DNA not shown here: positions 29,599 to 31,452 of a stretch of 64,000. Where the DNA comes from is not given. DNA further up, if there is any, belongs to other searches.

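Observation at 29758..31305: ABC-F protein with a coherently degenerate second ATP site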

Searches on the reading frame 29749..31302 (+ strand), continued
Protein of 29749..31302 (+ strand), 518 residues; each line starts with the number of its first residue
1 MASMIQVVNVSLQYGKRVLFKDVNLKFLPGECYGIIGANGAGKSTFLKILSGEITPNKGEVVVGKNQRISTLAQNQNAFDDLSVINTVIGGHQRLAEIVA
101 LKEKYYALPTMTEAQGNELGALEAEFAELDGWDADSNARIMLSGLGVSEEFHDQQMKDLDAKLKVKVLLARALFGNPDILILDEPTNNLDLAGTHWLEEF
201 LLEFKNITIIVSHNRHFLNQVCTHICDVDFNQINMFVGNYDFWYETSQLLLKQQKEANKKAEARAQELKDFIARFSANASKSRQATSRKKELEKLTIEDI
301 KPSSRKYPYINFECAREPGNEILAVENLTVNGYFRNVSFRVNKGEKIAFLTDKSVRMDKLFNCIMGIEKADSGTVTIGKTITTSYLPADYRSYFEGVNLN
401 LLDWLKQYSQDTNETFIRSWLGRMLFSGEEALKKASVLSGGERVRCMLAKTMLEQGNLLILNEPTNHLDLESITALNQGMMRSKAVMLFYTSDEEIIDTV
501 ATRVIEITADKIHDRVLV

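Call 6: find_homologous_proteins(query=window:29749-31302:+, max_evalue=1e-30)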
Query window:29749-31302:+ (518 aa): 8000 proteins with E <= 1e-30 among 8000 candidates; the best 120 are listed.
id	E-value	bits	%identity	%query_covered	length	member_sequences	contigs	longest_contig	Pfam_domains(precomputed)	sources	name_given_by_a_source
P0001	0.0e+0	1122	96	99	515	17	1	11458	PF00005.34,PF13304.13,PF12848.14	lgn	-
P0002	0.0e+0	1113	94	100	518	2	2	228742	PF00005.34,PF13304.13,PF12848.14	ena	-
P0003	0.0e+0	1109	95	100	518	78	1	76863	PF00005.34,PF13304.13,PF12848.14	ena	-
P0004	0.0e+0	1094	94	99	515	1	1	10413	PF00005.34,PF13304.13,PF12848.14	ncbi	-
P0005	0.0e+0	1043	89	99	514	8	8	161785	PF00005.34,PF13304.13,PF12848.14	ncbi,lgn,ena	-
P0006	0.0e+0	1041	89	99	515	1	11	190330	PF00005.34,PF13304.13,PF12848.14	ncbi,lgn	-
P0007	0.0e+0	1026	88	99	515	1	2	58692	PF00005.34,PF13304.13,PF12848.14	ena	-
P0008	0.0e+0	1009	86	99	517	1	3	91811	PF00005.34,PF13304.13,PF12848.14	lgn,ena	-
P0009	4.2e-292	987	84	99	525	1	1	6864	PF00005.34,PF13304.13,PF12848.14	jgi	jgi:ATPase subunit of ABC transporter with duplicated ATPase domains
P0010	2.7e-290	981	82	99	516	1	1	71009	PF00005.34,PF13304.13,PF12848.14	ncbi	-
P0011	1.7e-286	969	82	99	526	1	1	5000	PF00005.34,PF13304.13,PF12848.14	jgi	jgi:ATPase subunit of ABC transporter with duplicated ATPase domains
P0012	5.4e-284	960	83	99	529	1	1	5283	PF00005.34,PF02463.26,PF13304.13,PF12848.14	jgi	jgi:ATPase subunit of ABC transporter with duplicated ATPase domains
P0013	9.0e-283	956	81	99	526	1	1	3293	PF00005.34,PF02463.26,PF13304.13,PF12848.14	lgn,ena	-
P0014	9.6e-280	946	81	99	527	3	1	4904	PF00005.34,PF02463.26,PF13304.13,PF12848.14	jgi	jgi:ATPase subunit of ABC transporter with duplicated ATPase domains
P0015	1.1e-277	939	82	97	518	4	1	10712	PF00005.34,PF13304.13,PF12848.14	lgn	-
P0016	3.6e-276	935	79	100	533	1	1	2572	PF00005.34,PF13304.13,PF12848.14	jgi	-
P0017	2.9e-275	932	-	-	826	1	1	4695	PF13361.13,PF00005.34,PF02463.26,PF13304.13,PF12848.14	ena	-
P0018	2.9e-263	892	76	99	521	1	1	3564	PF00005.34,PF02463.26,PF13304.13,PF12848.14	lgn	-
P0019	3.4e-262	888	74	99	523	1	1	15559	PF00005.34,PF02463.26,PF13304.13,PF12848.14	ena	-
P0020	8.3e-260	881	75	99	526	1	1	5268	PF00005.34,PF02463.26,PF13304.13,PF12848.14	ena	-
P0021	5.5e-258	875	74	100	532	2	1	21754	PF00005.34,PF02463.26,PF13304.13,PF12848.14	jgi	-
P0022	1.4e-255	867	74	99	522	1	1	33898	PF00005.34,PF02463.26,PF13304.13,PF12848.14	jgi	jgi:ATPase subunit of ABC transporter with duplicated ATPase domains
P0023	2.0e-255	866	74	99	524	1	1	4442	PF00005.34,PF02463.26,PF13304.13,PF12848.14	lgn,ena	-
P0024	2.1e-255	866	73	99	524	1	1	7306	PF00005.34,PF02463.26,PF13304.13,PF12848.14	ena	-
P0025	1.9e-253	860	73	99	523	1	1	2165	PF00005.34,PF02463.26,PF13304.13,PF12848.14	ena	-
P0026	3.8e-253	859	73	99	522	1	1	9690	PF00005.34,PF02463.26,PF13304.13,PF12848.14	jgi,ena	-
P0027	4.4e-253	858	74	99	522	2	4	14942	PF00005.34,PF02463.26,PF13304.13,PF12848.14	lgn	-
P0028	1.1e-252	857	73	99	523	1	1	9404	PF00005.34,PF02463.26,PF13304.13,PF12848.14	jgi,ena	-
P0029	2.3e-252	856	74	99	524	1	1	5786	PF00005.34,PF02463.26,PF13304.13,PF12848.14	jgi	jgi:ATPase subunit of ABC transporter with duplicated ATPase domains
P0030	2.9e-252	856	73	100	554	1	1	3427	PF00005.34,PF02463.26,PF13304.13,PF12848.14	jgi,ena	-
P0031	3.9e-252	855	73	99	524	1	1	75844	PF00005.34,PF02463.26,PF13304.13,PF12848.14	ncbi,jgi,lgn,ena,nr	ncbi:MAG: ATP-binding cassette domain-containing protein [Firmicutes bacterium]|nr:ATP-binding casse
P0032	4.2e-252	855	73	99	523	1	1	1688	PF00005.34,PF02463.26,PF13304.13,PF12848.14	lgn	-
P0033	5.7e-252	855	72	99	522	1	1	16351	PF00005.34,PF02463.26,PF13304.13,PF12848.14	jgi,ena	-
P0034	2.3e-251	853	72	99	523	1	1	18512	PF00005.34,PF02463.26,PF13304.13,PF12848.14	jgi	-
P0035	5.5e-251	851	72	99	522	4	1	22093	PF00005.34,PF02463.26,PF13304.13,PF12848.14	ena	-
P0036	3.0e-250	849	73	99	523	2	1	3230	PF00005.34,PF02463.26,PF13304.13,PF12848.14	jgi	-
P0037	3.1e-250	849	72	99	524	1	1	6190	PF00005.34,PF02463.26,PF13304.13,PF12848.14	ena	-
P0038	3.7e-250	849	73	99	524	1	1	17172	PF00005.34,PF02463.26,PF13304.13,PF12848.14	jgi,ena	-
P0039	1.5e-249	847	73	99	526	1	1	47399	PF00005.34,PF02463.26,PF13304.13,PF12848.14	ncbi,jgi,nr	ncbi:MAG: ATP-binding cassette domain-containing protein [Christensenellaceae bacterium]|jgi:ATPase 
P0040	1.7e-249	847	71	99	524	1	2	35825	PF00005.34,PF02463.26,PF13304.13,PF12848.14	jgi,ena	-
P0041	3.5e-249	846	72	99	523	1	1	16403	PF00005.34,PF02463.26,PF13304.13,PF12848.14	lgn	-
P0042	8.5e-249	844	80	89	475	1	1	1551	PF00005.34,PF12848.14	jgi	jgi:ATPase subunit of ABC transporter with duplicated ATPase domains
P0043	2.5e-248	843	71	99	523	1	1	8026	PF00005.34,PF02463.26,PF13304.13,PF12848.14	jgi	-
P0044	2.8e-248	843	72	99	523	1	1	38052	PF00005.34,PF02463.26,PF13304.13,PF12848.14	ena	-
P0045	3.0e-248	842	72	99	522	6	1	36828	PF00005.34,PF02463.26,PF13304.13,PF12848.14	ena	-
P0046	4.5e-248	842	71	99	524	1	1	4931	PF00005.34,PF02463.26,PF13304.13,PF12848.14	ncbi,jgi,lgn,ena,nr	ncbi:MAG: ATP-binding cassette domain-containing protein [Firmicutes bacterium]|nr:ATP-binding casse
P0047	1.9e-247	840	73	97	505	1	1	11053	PF00005.34,PF02463.26,PF13304.13,PF12848.14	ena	-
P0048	3.8e-247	839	72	99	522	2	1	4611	PF00005.34,PF02463.26,PF13304.13,PF12848.14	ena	-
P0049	5.3e-247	838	72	99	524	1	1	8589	PF00005.34,PF02463.26,PF13304.13,PF12848.14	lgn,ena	-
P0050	6.5e-247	838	72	99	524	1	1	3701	PF00005.34,PF02463.26,PF13304.13,PF12848.14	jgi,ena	-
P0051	1.3e-246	837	71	99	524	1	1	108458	PF00005.34,PF02463.26,PF13304.13,PF12848.14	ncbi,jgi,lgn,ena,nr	ncbi:MAG: ATP-binding cassette domain-containing protein [Firmicutes bacterium]|nr:ATP-binding casse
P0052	2.3e-246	836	70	100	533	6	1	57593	PF00005.34,PF02463.26,PF13304.13,PF12848.14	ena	-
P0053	5.4e-246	835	71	99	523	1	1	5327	PF00005.34,PF02463.26,PF13304.13,PF12848.14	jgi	-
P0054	9.8e-246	834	71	99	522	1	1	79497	PF00005.34,PF02463.26,PF13304.13,PF12848.14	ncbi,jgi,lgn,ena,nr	ncbi:MAG: ATP-binding cassette domain-containing protein [Firmicutes bacterium]|nr:ATP-binding casse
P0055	1.4e-245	834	72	97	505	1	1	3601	PF00005.34,PF02463.26,PF13304.13,PF12848.14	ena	-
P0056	2.2e-245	833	70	100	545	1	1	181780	PF00005.34,PF02463.26,PF13304.13,PF12848.14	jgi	-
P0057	1.1e-244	831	73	97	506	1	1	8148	PF00005.34,PF02463.26,PF13304.13,PF12848.14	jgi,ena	-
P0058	4.6e-244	829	71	99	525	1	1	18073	PF00005.34,PF02463.26,PF13304.13,PF12848.14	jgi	jgi:ATPase subunit of ABC transporter with duplicated ATPase domains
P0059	2.0e-243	827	71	99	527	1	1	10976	PF00005.34,PF02463.26,PF13304.13,PF12848.14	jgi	jgi:ATPase subunit of ABC transporter with duplicated ATPase domains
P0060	4.6e-243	825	70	100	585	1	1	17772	PF00005.34,PF02463.26,PF13304.13,PF12848.14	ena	-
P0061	9.8e-242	821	68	99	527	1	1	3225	PF00005.34,PF02463.26,PF13304.13,PF12848.14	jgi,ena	-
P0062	3.6e-238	809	69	99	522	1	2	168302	PF00005.34,PF02463.26,PF13304.13,PF12848.14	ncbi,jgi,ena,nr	ncbi:MAG: ATP-binding cassette domain-containing protein [Firmicutes bacterium]|nr:ATP-binding casse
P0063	4.9e-238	809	74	98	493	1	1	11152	PF00005.34,PF13304.13,PF12848.14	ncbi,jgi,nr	ncbi:MAG: ATP-binding cassette domain-containing protein [Christensenellaceae bacterium]|jgi:ATPase 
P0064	9.4e-238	808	71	95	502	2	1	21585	PF00005.34,PF02463.26,PF13304.13,PF12848.14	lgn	-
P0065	9.8e-235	798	68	99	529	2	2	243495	PF00005.34,PF02463.26,PF13304.13,PF12848.14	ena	-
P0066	1.4e-234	797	69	99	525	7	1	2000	PF00005.34,PF02463.26,PF13304.13,PF12848.14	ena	-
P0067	4.0e-233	793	67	99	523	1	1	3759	PF00005.34,PF02463.26,PF13304.13,PF12848.14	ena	-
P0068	3.1e-232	790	69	98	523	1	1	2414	PF00005.34,PF02463.26,PF13304.13,PF12848.14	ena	-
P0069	3.5e-232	789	69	98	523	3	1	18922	PF00005.34,PF02463.26,PF13304.13,PF12848.14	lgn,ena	-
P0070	8.6e-231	785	68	98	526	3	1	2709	PF00005.34,PF02463.26,PF13304.13,PF12848.14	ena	-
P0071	2.2e-230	784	68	98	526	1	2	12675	PF00005.34,PF02463.26,PF13304.13,PF12848.14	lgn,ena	-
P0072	1.8e-229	781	68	98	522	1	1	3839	PF00005.34,PF02463.26,PF13304.13,PF12848.14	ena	-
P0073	8.5e-229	778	68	99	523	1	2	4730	PF00005.34,PF02463.26,PF13304.13,PF12848.14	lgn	-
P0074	5.8e-228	776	68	99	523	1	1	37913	PF00005.34,PF02463.26,PF13304.13,PF12848.14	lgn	-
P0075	8.2e-228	775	68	99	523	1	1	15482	PF00005.34,PF02463.26,PF13304.13,PF12848.14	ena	-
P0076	1.2e-227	774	68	99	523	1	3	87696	PF00005.34,PF02463.26,PF13304.13,PF12848.14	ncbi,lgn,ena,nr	ncbi:MAG: ATP-binding cassette domain-containing protein [Clostridia bacterium]|nr:ATP-binding casse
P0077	3.5e-227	773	68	98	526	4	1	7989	PF00005.34,PF02463.26,PF13304.13,PF12848.14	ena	-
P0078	1.6e-226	771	65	98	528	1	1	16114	PF00005.34,PF02463.26,PF13304.13,PF12848.14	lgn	-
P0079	2.4e-226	770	68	99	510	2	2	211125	PF00005.34,PF02463.26,PF13304.13,PF12848.14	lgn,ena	-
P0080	4.2e-226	769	66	99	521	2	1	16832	PF00005.34,PF02463.26,PF13304.13,PF12848.14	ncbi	-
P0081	6.2e-226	769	65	99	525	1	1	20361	PF00005.34,PF02463.26,PF13304.13,PF12848.14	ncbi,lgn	-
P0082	3.3e-225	766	66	97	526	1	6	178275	PF00005.34,PF02463.26,PF13304.13,PF12848.14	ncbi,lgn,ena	-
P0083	1.7e-224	764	66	99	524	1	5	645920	PF00005.34,PF02463.26,PF13304.13,PF12848.14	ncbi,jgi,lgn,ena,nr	ncbi:TPA: ATP-binding cassette domain-containing protein [bacterium]|nr:ATP-binding cassette domain-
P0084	1.7e-224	764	66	99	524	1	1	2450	PF00005.34,PF02463.26,PF13304.13,PF12848.14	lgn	-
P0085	2.1e-224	764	66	99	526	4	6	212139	PF00005.34,PF02463.26,PF13304.13,PF12848.14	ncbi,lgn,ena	-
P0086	3.6e-224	763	65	99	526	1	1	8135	PF00005.34,PF02463.26,PF13304.13,PF12848.14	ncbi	-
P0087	4.3e-224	763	66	99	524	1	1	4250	PF00005.34,PF02463.26,PF13304.13,PF12848.14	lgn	-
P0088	4.4e-224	763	66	99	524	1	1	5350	PF00005.34,PF02463.26,PF13304.13,PF12848.14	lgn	-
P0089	5.4e-224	762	66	99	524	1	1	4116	PF00005.34,PF02463.26,PF13304.13,PF12848.14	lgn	-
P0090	7.0e-224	762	65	99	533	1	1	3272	PF00005.34,PF02463.26,PF13304.13,PF12848.14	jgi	jgi:ATPase subunit of ABC transporter with duplicated ATPase domains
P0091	1.5e-223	761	64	99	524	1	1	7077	PF00005.34,PF02463.26,PF13304.13,PF12848.14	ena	-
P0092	1.6e-223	761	66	97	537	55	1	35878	PF00005.34,PF02463.26,PF13304.13,PF12848.14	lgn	-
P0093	1.8e-223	761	65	99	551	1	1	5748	PF00005.34,PF02463.26,PF13304.13,PF12848.14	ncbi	-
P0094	2.2e-223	760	66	99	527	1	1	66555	PF00005.34,PF02463.26,PF13304.13,PF12848.14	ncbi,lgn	ncbi:MAG: ABC-F family ATP-binding cassette domain-containing protein [Spirochaetales bacterium]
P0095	2.5e-223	760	66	97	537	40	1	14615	PF00005.34,PF02463.26,PF13304.13,PF12848.14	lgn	-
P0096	2.5e-223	760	66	99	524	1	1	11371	PF00005.34,PF02463.26,PF13304.13,PF12848.14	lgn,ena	-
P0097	2.7e-223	760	66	99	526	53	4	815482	PF00005.34,PF02463.26,PF13304.13,PF12848.14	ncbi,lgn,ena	-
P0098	2.8e-223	760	66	97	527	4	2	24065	PF00005.34,PF02463.26,PF13304.13,PF12848.14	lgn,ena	-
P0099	3.2e-223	760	66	97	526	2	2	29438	PF00005.34,PF02463.26,PF13304.13,PF12848.14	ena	-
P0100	3.5e-223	760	67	99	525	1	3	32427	PF00005.34,PF02463.26,PF13304.13,PF12848.14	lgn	-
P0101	4.2e-223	760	65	99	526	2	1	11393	PF00005.34,PF02463.26,PF13304.13,PF12848.14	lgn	-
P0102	4.8e-223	759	66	99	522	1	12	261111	PF00005.34,PF02463.26,PF13304.13,PF12848.14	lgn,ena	-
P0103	4.8e-223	759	67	99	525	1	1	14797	PF00005.34,PF02463.26,PF13304.13,PF12848.14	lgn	-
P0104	4.8e-223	759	66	97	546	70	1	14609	PF00005.34,PF02463.26,PF13304.13,PF12848.14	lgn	-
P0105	5.0e-223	759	66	99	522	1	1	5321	PF00005.34,PF02463.26,PF13304.13,PF12848.14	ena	-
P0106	5.4e-223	759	66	99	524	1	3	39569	PF00005.34,PF02463.26,PF13304.13,PF12848.14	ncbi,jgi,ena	-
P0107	8.1e-223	759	65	99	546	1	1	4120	PF00005.34,PF02463.26,PF13304.13,PF12848.14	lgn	-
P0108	8.3e-223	759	66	98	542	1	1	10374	PF00005.34,PF02463.26,PF13304.13,PF12848.14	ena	-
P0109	8.6e-223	758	66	99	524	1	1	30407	PF00005.34,PF02463.26,PF13304.13,PF12848.14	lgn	-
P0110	1.3e-222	758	65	99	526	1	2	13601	PF00005.34,PF02463.26,PF13304.13,PF12848.14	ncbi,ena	-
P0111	1.4e-222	758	66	99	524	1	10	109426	PF00005.34,PF02463.26,PF13304.13,PF12848.14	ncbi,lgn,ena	-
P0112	1.4e-222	758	67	97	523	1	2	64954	PF00005.34,PF02463.26,PF13304.13,PF12848.14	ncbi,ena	-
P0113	1.8e-222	757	66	98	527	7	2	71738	PF00005.34,PF02463.26,PF13304.13,PF12848.14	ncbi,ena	-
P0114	2.2e-222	757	66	99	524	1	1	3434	PF00005.34,PF02463.26,PF13304.13,PF12848.14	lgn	-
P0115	3.0e-222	757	66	99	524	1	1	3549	PF00005.34,PF02463.26,PF13304.13,PF12848.14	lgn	-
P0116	3.0e-222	757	66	99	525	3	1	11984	PF00005.34,PF02463.26,PF13304.13,PF12848.14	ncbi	-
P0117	3.1e-222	757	66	97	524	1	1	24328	PF00005.34,PF02463.26,PF13304.13,PF12848.14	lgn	-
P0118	3.2e-222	757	65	99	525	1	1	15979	PF00005.34,PF02463.26,PF13304.13,PF12848.14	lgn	-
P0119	5.7e-222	756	66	97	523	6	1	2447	PF00005.34,PF02463.26,PF13304.13,PF12848.14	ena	-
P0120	6.4e-222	756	65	99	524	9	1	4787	PF00005.34,PF02463.26,PF13304.13,PF12848.14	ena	-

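Call 16: find_related_loci(query=window:29749-31302:+, collection=genome_contigs, flank=6000)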
Query window:29749-31302:+ (518 aa) in genome_contigs; peptide patterns used: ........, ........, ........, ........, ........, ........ (x = any residue, [..] = any of these).
471 stretches matched a pattern; 446 encode a relative of the query (tblastn E <= 1e-3); the best 80 are kept; 80 distinct loci.
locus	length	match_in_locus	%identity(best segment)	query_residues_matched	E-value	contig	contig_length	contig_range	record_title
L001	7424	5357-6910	98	1-518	0e+0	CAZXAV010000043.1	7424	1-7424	MAG TPA_asm: uncultured Prevotella sp. isolate SRP199465_co2_862 genome assembly, contig: NODE_31314_length_7424_cov_7.8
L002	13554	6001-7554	95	1-518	0e+0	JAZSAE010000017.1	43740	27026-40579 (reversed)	MAG: Clostridia bacterium isolate T1900044939_TS20190405.MAGScoT_cleanbin_000018 SGB_3457_k141_2255935, whole genome sho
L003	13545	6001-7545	95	1-515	0e+0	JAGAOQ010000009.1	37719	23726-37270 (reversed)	MAG: Clostridia bacterium isolate RGIG8633 Water_deer_Cecum.Co__c651815, whole genome shotgun sequence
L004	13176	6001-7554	95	1-518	0e+0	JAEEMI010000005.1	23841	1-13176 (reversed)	MAG: Clostridia bacterium isolate Tb.RUG.236 k141_2913432_flag=0_multi=104.0184_len=23841, whole genome shotgun sequence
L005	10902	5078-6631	94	1-518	0e+0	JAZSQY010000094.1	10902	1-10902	MAG: Clostridia bacterium isolate T1900044540_TS20190006.MAGScoT_cleanbin_000046 SGB_60_k141_2128620, whole genome shotg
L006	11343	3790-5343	95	1-518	0e+0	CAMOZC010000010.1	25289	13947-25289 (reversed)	MAG: uncultured Clostridia bacterium isolate SRR873601_bin.8_metaWRAP_v1.3_MAG genome assembly, contig: NODE_4897_length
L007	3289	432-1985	95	1-518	0e+0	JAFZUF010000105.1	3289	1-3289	MAG: Clostridia bacterium isolate RGIG8102 Water_buffalos_Rumen-3__c1362029, whole genome shotgun sequence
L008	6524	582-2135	94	1-518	0e+0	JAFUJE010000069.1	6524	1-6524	MAG: Clostridia bacterium isolate RGIG4543 Roe_deer_Rectum-2__c329050, whole genome shotgun sequence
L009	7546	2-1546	94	1-515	0e+0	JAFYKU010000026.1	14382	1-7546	MAG: Clostridia bacterium isolate RGIG7181 Water_buffalos_Cecum-1__c226883, whole genome shotgun sequence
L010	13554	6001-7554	94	1-518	0e+0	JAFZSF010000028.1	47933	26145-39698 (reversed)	MAG: Clostridia bacterium isolate RGIG8050 Water_buffalos_Rumen-1__c973814, whole genome shotgun sequence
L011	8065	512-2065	93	1-518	0e+0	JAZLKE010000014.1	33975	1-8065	MAG: Clostridia bacterium isolate T1900044960_TA20190018.MAGScoT_cleanbin_000028 SGB_3928_k141_1572009, whole genome sho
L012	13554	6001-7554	93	1-518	0e+0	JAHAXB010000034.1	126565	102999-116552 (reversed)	MAG: Eubacteriales bacterium isolate 91 k101_1341880, whole genome shotgun sequence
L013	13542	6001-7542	89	4-517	0e+0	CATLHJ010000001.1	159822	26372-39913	MAG TPA_asm: uncultured Clostridia bacterium isolate MGG05635_1680015436 genome assembly, contig: ERR3199558_107, whole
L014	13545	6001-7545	82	4-518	0e+0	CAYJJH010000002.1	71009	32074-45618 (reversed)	MAG TPA_asm: uncultured Prevotella sp. isolate ERP123703_co3_136 genome assembly, contig: NODE_336_length_71009_cov_8.58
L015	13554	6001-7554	71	1-517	0e+0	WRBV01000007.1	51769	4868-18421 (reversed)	MAG: Bacillota bacterium isolate Lab288P1bin95 Ga0131853_10000981, whole genome shotgun sequence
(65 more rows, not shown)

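Call 23: search_protein_representatives(protein=window:29749-31302:+)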
Query: 518 residues. Proteins with E-value up to 0.001 (for the whole library): 242870; up to 1e-10: 35761; up to 1e-30: 6008. The best 150 are listed.
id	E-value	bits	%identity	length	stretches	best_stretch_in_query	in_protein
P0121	4.0e-185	632.6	56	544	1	5-517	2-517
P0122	9.6e-177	604.9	55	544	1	4-515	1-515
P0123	3.5e-143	494.3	43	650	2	194-516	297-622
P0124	5.2e-143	493.7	53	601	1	4-438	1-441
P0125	7.4e-135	466.8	45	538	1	4-511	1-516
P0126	3.4e-132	458.0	41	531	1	5-510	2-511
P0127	6.3e-131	453.9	58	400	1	142-516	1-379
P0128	1.2e-122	426.5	58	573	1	4-329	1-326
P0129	1.8e-122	426.0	58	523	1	4-328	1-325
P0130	3.6e-120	418.4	55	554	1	4-351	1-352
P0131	1.8e-119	416.1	57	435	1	7-330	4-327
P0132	2.8e-119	415.4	55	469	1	96-443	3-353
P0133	1.5e-118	413.0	43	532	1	7-511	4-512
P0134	1.1e-115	403.6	43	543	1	4-510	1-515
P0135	2.3e-115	402.5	59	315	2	122-276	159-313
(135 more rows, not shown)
